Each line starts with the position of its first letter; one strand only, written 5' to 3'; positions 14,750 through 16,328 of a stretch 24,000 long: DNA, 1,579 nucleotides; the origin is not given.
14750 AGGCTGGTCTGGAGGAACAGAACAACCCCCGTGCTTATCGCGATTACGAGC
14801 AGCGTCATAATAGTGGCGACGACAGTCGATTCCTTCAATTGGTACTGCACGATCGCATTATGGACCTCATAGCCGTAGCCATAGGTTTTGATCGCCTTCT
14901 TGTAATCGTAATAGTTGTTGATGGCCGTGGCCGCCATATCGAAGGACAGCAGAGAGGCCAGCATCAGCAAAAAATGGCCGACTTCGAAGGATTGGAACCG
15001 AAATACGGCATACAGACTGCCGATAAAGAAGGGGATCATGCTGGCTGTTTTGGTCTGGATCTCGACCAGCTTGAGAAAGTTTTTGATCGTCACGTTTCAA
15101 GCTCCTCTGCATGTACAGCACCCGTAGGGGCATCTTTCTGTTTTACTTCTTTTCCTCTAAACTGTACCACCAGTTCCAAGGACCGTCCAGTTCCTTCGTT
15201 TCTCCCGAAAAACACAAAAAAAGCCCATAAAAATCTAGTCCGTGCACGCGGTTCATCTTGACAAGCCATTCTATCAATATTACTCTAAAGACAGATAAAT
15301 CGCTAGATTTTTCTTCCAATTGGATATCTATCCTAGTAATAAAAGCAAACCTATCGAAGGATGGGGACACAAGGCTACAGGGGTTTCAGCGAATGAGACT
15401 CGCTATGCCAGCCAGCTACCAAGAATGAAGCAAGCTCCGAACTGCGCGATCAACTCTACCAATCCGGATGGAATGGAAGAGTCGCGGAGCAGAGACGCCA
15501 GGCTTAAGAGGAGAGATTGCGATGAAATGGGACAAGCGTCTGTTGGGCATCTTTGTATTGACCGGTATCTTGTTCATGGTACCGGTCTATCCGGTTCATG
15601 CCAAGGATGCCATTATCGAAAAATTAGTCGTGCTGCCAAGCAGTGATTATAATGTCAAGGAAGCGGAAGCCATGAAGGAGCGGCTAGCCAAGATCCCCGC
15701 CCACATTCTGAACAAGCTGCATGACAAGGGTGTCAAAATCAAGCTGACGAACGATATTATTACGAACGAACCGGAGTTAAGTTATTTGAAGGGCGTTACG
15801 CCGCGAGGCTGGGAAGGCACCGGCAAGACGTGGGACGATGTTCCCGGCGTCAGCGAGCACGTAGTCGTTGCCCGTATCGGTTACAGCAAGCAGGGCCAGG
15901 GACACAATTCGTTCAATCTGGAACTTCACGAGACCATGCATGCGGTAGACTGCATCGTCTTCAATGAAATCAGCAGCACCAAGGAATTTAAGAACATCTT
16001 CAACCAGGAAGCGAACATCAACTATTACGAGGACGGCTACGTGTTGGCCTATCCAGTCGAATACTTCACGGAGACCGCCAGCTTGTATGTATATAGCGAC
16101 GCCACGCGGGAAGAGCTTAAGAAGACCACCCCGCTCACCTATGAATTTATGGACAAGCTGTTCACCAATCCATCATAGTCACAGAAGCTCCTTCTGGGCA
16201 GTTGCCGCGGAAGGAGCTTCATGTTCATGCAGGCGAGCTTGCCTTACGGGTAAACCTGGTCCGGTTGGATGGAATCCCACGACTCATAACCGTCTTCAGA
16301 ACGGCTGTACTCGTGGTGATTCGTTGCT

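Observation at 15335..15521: Second, divergent GEMM-I-like leader in front of the protease gene, changed at ligand-contact-equivalent positions and lacking a terminator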

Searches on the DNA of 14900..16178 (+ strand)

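Call 14: search_rna_families(sources=[L001, L002, L003, L004, L005, L006, L007, L008, L009, L010, L011, L012, L013, L014], threshold=gathering)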
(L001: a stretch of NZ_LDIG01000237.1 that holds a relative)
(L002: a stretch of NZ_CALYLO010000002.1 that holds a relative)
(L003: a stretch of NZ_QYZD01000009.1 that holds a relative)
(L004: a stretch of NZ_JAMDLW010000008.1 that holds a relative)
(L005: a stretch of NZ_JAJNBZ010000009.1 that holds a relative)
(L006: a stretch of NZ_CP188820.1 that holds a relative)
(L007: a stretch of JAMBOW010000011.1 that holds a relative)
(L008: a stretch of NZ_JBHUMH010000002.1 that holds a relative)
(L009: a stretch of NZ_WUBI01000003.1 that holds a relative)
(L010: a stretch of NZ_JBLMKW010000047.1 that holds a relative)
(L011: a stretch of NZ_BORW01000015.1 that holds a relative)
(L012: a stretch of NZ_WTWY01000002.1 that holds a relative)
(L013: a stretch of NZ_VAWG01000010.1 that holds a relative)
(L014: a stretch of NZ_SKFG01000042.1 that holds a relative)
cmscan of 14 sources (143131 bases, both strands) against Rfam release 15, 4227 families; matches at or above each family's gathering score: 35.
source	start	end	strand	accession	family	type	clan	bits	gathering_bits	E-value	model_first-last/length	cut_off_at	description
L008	4614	4700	+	RF01051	c-di-GMP-I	Cis-reg; riboswitch;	CL00126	87.1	35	1.6e-15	1-87/87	no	c-di-GMP-I riboswitch aptamer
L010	4671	4757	+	RF01051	c-di-GMP-I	Cis-reg; riboswitch;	CL00126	86.6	35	2.2e-15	1-87/87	no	c-di-GMP-I riboswitch aptamer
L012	4672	4758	+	RF01051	c-di-GMP-I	Cis-reg; riboswitch;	CL00126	86.2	35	2.8e-15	1-87/87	no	c-di-GMP-I riboswitch aptamer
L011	4672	4758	+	RF01051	c-di-GMP-I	Cis-reg; riboswitch;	CL00126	85.4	35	4.5e-15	1-87/87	no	c-di-GMP-I riboswitch aptamer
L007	4679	4766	+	RF01051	c-di-GMP-I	Cis-reg; riboswitch;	CL00126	83.9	35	1e-14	1-87/87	no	c-di-GMP-I riboswitch aptamer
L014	4832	4919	+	RF01051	c-di-GMP-I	Cis-reg; riboswitch;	CL00126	83.5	35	1.3e-14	1-87/87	no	c-di-GMP-I riboswitch aptamer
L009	4682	4769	+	RF01051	c-di-GMP-I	Cis-reg; riboswitch;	CL00126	82.8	35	1.9e-14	1-87/87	no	c-di-GMP-I riboswitch aptamer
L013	4865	4952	+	RF01051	c-di-GMP-I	Cis-reg; riboswitch;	CL00126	82.7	35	2e-14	1-87/87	no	c-di-GMP-I riboswitch aptamer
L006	4662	4748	+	RF01051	c-di-GMP-I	Cis-reg; riboswitch;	CL00126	80.7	35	6.2e-14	1-87/87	no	c-di-GMP-I riboswitch aptamer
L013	4665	4756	+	RF01051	c-di-GMP-I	Cis-reg; riboswitch;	CL00126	80.2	35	7.9e-14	1-87/87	no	c-di-GMP-I riboswitch aptamer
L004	4629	4717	+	RF01051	c-di-GMP-I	Cis-reg; riboswitch;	CL00126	79.6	35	1.1e-13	1-87/87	no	c-di-GMP-I riboswitch aptamer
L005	4627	4715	+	RF01051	c-di-GMP-I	Cis-reg; riboswitch;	CL00126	79.6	35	1.1e-13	1-87/87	no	c-di-GMP-I riboswitch aptamer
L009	4863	4951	+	RF01051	c-di-GMP-I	Cis-reg; riboswitch;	CL00126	79.4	35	1.3e-13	1-87/87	no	c-di-GMP-I riboswitch aptamer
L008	4822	4906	+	RF01051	c-di-GMP-I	Cis-reg; riboswitch;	CL00126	78.9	35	1.7e-13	1-87/87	no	c-di-GMP-I riboswitch aptamer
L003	4814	4901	+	RF01051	c-di-GMP-I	Cis-reg; riboswitch;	CL00126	78.6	35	2.1e-13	1-87/87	no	c-di-GMP-I riboswitch aptamer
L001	4813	4900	+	RF01051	c-di-GMP-I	Cis-reg; riboswitch;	CL00126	78.5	35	2.1e-13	1-87/87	no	c-di-GMP-I riboswitch aptamer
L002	4815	4902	+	RF01051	c-di-GMP-I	Cis-reg; riboswitch;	CL00126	78.5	35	2.1e-13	1-87/87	no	c-di-GMP-I riboswitch aptamer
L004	4818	4903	+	RF01051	c-di-GMP-I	Cis-reg; riboswitch;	CL00126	78.4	35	2.2e-13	1-87/87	no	c-di-GMP-I riboswitch aptamer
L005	4816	4901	+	RF01051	c-di-GMP-I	Cis-reg; riboswitch;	CL00126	78.4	35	2.2e-13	1-87/87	no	c-di-GMP-I riboswitch aptamer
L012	4862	4951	+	RF01051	c-di-GMP-I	Cis-reg; riboswitch;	CL00126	77.7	35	3.3e-13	1-87/87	no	c-di-GMP-I riboswitch aptamer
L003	4619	4708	+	RF01051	c-di-GMP-I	Cis-reg; riboswitch;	CL00126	77.1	35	4.7e-13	1-87/87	no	c-di-GMP-I riboswitch aptamer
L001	4619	4708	+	RF01051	c-di-GMP-I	Cis-reg; riboswitch;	CL00126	76.7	35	5.8e-13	1-87/87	no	c-di-GMP-I riboswitch aptamer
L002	4620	4709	+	RF01051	c-di-GMP-I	Cis-reg; riboswitch;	CL00126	76.2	35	7.7e-13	1-87/87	no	c-di-GMP-I riboswitch aptamer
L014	4655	4742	+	RF01051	c-di-GMP-I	Cis-reg; riboswitch;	CL00126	76.2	35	7.9e-13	1-87/87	no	c-di-GMP-I riboswitch aptamer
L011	4858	4951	+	RF01051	c-di-GMP-I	Cis-reg; riboswitch;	CL00126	76.1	35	8.2e-13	1-87/87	no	c-di-GMP-I riboswitch aptamer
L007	4862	4951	+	RF01051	c-di-GMP-I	Cis-reg; riboswitch;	CL00126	75.4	35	1.2e-12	1-87/87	no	c-di-GMP-I riboswitch aptamer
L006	4858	4945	+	RF01051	c-di-GMP-I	Cis-reg; riboswitch;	CL00126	72.8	35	5.2e-12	1-87/87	no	c-di-GMP-I riboswitch aptamer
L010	4860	4949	+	RF01051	c-di-GMP-I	Cis-reg; riboswitch;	CL00126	72.8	35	5.3e-12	1-87/87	no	c-di-GMP-I riboswitch aptamer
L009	10495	10581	-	RF01051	c-di-GMP-I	Cis-reg; riboswitch;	CL00126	67.4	35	1.1e-10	1-87/87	no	c-di-GMP-I riboswitch aptamer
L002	9724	9811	-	RF01051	c-di-GMP-I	Cis-reg; riboswitch;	CL00126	65.4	35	3.3e-10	1-87/87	no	c-di-GMP-I riboswitch aptamer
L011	10331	10419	-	RF01051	c-di-GMP-I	Cis-reg; riboswitch;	CL00126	64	35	7.5e-10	1-87/87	no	c-di-GMP-I riboswitch aptamer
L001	10120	10207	-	RF01051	c-di-GMP-I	Cis-reg; riboswitch;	CL00126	63.7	35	8.7e-10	1-87/87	no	c-di-GMP-I riboswitch aptamer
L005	10444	10532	-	RF01051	c-di-GMP-I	Cis-reg; riboswitch;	CL00126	62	35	2.3e-09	1-87/87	no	c-di-GMP-I riboswitch aptamer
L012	10135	10223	-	RF01051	c-di-GMP-I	Cis-reg; riboswitch;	CL00126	61.2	35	3.5e-09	1-87/87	no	c-di-GMP-I riboswitch aptamer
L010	9794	9882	-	RF01051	c-di-GMP-I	Cis-reg; riboswitch;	CL00126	59.4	35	9.8e-09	1-87/87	no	c-di-GMP-I riboswitch aptamer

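Call 15: search_rna_families(sources=[L015, L016, L017, L018, L019, L020, L021, L022, L023, L024, L025, L026], threshold=gathering)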
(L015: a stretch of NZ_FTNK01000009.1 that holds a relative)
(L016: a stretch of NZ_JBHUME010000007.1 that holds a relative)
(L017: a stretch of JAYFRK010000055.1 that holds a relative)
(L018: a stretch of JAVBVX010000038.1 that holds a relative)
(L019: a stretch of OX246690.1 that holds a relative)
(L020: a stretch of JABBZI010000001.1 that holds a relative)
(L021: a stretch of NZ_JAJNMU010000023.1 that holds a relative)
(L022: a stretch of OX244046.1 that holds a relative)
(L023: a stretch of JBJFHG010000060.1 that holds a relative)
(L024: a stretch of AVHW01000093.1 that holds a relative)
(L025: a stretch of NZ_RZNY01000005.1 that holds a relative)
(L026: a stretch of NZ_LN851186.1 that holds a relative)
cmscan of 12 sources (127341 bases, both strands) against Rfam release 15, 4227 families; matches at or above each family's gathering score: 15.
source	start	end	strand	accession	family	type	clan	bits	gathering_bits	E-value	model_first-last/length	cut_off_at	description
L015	4666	4752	+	RF01051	c-di-GMP-I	Cis-reg; riboswitch;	CL00126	85.5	35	3.7e-15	1-87/87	no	c-di-GMP-I riboswitch aptamer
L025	4667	4753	+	RF01051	c-di-GMP-I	Cis-reg; riboswitch;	CL00126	78.1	35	2.3e-13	1-87/87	no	c-di-GMP-I riboswitch aptamer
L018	43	127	+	RF01998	group-II-D1D4-1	Intron;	CL00102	76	35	1.4e-11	1-84/84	no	Group II catalytic intron D1-D4-1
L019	4816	4901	+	RF01051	c-di-GMP-I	Cis-reg; riboswitch;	CL00126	75.1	35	1.3e-12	1-87/87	no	c-di-GMP-I riboswitch aptamer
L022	4816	4901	+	RF01051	c-di-GMP-I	Cis-reg; riboswitch;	CL00126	75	35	1.4e-12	1-87/87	no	c-di-GMP-I riboswitch aptamer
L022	1525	1610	+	RF01786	c-di-GMP-II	Cis-reg; riboswitch;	CL00127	74.4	53.5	1.3e-14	1-84/84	no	Cyclic di-GMP-II riboswitch aptamer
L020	4816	4901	+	RF01051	c-di-GMP-I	Cis-reg; riboswitch;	CL00126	73.8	35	2.6e-12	1-87/87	no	c-di-GMP-I riboswitch aptamer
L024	4816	4901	+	RF01051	c-di-GMP-I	Cis-reg; riboswitch;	CL00126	73.8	35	2.6e-12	1-87/87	no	c-di-GMP-I riboswitch aptamer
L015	4858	4945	+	RF01051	c-di-GMP-I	Cis-reg; riboswitch;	CL00126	73.4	35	3.4e-12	1-87/87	no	c-di-GMP-I riboswitch aptamer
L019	1518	1603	+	RF01786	c-di-GMP-II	Cis-reg; riboswitch;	CL00127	73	53.5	3.2e-14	1-84/84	no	Cyclic di-GMP-II riboswitch aptamer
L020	1504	1589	+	RF01786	c-di-GMP-II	Cis-reg; riboswitch;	CL00127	72.9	53.5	3.4e-14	1-84/84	no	Cyclic di-GMP-II riboswitch aptamer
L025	4858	4947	+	RF01051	c-di-GMP-I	Cis-reg; riboswitch;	CL00126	72.1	35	7e-12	1-87/87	no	c-di-GMP-I riboswitch aptamer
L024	1621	1706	+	RF01786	c-di-GMP-II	Cis-reg; riboswitch;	CL00127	71.2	53.5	1e-13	1-84/84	no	Cyclic di-GMP-II riboswitch aptamer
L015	10421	10508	-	RF01051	c-di-GMP-I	Cis-reg; riboswitch;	CL00126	61.1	35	3.4e-09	1-87/87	no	c-di-GMP-I riboswitch aptamer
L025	9561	9647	-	RF01051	c-di-GMP-I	Cis-reg; riboswitch;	CL00126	57.3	35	2.8e-08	1-87/87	no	c-di-GMP-I riboswitch aptamer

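Call 29: search_rna_families(source=L027, start=2500, end=3100, threshold=evalue, max_evalue=1, show_alignments=2)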
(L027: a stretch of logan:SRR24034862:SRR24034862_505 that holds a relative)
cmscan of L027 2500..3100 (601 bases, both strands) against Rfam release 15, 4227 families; matches with E-value up to 1: 1.
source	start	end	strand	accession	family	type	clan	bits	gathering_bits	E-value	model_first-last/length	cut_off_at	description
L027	2819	2903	+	RF01051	c-di-GMP-I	Cis-reg; riboswitch;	CL00126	51.7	35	3.1e-09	1-87/87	no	c-di-GMP-I riboswitch aptamer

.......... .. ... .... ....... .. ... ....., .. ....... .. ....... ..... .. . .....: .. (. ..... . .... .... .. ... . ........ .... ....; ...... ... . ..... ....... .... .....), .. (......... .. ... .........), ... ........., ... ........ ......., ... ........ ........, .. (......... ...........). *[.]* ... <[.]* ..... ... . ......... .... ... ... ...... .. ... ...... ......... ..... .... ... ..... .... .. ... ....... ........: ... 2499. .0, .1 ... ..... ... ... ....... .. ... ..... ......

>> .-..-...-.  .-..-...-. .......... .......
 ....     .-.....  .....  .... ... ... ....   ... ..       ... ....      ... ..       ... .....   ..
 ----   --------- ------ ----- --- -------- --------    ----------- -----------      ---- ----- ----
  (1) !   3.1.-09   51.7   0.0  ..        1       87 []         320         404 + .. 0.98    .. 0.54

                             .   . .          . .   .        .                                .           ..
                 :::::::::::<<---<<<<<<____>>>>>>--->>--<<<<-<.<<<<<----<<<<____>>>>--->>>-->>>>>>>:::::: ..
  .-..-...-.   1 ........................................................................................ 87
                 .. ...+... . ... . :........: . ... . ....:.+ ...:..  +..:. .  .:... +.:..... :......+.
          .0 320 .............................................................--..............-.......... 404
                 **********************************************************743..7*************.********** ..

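Call 48: search_rna_families(source=window, start=14900, end=15700, threshold=evalue, max_evalue=10)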
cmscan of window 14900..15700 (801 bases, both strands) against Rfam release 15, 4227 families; matches with E-value up to 10: 2.
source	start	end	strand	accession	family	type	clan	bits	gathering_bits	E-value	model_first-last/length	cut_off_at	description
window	15334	15423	+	RF01051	c-di-GMP-I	Cis-reg; riboswitch;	CL00126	54.6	35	8.3e-10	1-87/87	no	c-di-GMP-I riboswitch aptamer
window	15338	15368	-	RF01358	CRISPR-DR39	Gene; CRISPR;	-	19.3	39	6.1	1-31/31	no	CRISPR RNA direct repeat element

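Call 49: search_rna_families(source=L001, start=4550, end=5010, threshold=gathering, show_alignments=2)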
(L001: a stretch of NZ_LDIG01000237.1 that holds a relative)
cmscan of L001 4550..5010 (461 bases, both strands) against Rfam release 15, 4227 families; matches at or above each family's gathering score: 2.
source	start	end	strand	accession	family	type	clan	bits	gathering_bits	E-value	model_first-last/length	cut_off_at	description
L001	4813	4900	+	RF01051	c-di-GMP-I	Cis-reg; riboswitch;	CL00126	78.5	35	6.8e-16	1-87/87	no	c-di-GMP-I riboswitch aptamer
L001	4619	4708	+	RF01051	c-di-GMP-I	Cis-reg; riboswitch;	CL00126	76.7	35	1.9e-15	1-87/87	no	c-di-GMP-I riboswitch aptamer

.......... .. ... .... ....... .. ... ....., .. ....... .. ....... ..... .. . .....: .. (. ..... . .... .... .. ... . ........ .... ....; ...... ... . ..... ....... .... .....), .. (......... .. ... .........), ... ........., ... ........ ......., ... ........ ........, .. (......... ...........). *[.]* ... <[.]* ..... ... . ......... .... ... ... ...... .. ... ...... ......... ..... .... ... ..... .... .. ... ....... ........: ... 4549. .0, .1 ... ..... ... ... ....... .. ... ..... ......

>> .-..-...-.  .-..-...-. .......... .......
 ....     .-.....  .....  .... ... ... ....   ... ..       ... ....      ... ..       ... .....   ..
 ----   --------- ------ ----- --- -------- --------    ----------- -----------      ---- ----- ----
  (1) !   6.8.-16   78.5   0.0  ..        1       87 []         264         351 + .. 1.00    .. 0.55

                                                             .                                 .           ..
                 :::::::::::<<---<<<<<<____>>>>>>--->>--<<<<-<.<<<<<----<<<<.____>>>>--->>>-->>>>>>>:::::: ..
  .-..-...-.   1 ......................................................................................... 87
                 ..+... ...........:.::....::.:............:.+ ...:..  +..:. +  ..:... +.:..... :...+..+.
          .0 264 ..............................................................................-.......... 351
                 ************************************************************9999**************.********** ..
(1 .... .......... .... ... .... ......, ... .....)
